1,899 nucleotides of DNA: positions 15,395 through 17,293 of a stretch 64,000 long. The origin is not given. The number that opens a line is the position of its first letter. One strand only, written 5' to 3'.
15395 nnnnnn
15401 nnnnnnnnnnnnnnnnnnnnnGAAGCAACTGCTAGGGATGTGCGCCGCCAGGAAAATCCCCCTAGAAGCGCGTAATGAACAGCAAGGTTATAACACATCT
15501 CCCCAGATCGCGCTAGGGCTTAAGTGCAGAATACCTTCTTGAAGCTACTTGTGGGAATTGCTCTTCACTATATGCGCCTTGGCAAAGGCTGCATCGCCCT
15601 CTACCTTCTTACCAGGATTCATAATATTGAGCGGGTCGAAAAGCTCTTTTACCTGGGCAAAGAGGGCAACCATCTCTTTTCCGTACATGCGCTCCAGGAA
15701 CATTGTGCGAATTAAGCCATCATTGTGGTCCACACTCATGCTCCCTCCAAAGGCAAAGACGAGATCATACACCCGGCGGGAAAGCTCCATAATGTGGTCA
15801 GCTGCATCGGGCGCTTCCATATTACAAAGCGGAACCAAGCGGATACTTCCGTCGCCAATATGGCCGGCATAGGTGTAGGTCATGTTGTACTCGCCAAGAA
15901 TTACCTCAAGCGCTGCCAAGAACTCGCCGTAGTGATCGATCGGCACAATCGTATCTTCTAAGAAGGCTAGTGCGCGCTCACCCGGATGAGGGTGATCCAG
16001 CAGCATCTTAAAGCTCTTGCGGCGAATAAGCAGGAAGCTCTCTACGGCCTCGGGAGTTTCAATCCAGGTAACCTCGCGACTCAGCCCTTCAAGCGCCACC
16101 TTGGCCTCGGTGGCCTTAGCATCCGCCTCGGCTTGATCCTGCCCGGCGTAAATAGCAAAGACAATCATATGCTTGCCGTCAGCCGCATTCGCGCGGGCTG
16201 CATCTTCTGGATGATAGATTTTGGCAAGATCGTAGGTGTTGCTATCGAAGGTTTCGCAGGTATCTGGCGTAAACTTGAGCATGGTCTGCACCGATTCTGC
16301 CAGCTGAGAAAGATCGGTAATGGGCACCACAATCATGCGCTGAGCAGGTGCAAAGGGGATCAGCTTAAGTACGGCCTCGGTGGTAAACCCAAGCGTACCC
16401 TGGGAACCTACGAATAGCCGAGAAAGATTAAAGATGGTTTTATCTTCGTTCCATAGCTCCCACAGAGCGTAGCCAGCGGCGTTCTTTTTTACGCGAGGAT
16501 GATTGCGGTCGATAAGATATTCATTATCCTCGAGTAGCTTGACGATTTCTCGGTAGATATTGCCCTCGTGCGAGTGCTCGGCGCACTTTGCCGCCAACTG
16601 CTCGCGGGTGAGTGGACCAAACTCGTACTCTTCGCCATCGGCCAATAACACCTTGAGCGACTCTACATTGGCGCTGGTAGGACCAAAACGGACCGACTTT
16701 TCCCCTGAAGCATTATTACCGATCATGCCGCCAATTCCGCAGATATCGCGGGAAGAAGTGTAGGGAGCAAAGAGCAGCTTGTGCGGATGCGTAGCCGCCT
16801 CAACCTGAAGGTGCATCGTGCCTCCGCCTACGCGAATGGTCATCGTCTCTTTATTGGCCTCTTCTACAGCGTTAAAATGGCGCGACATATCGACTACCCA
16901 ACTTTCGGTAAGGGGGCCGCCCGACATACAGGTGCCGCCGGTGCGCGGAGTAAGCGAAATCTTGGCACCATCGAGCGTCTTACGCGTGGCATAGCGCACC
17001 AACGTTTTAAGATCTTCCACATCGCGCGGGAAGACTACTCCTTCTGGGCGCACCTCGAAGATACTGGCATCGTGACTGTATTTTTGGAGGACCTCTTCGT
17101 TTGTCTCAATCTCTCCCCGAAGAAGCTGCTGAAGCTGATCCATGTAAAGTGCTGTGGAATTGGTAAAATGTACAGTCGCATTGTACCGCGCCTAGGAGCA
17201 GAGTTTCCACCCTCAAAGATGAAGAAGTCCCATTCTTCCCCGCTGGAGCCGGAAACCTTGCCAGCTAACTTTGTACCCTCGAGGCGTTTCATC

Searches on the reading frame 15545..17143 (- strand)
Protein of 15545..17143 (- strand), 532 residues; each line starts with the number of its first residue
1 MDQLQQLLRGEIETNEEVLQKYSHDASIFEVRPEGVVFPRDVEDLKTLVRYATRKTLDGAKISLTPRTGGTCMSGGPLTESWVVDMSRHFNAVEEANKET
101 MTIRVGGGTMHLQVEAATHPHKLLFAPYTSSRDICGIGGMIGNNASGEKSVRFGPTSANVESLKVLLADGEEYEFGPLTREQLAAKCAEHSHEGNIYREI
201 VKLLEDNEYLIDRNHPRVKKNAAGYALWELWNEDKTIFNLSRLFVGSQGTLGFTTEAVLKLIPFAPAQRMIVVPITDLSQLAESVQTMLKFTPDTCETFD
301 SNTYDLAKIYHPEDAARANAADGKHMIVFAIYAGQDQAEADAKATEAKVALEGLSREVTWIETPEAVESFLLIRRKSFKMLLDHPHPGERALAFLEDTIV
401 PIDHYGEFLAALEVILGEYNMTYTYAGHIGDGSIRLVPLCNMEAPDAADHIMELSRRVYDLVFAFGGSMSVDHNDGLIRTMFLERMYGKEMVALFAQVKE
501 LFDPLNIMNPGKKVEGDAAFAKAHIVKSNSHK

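Call 50: search_protein_families(library=pfam, proteins=[window:15545-17143:-], max_evalue=0.00001)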
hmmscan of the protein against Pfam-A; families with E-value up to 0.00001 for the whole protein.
window:15545-17143:- (532 aa): 2 families
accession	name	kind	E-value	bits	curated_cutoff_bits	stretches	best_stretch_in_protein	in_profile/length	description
PF02913.24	FAD-oxidase_C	-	1.4e-36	126.9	21.2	1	267-512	4-247/248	FAD linked oxidases, C-terminal domain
PF01565.28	FAD_binding_4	-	1.9e-30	105.8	26.4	1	33-174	1-137/139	FAD binding domain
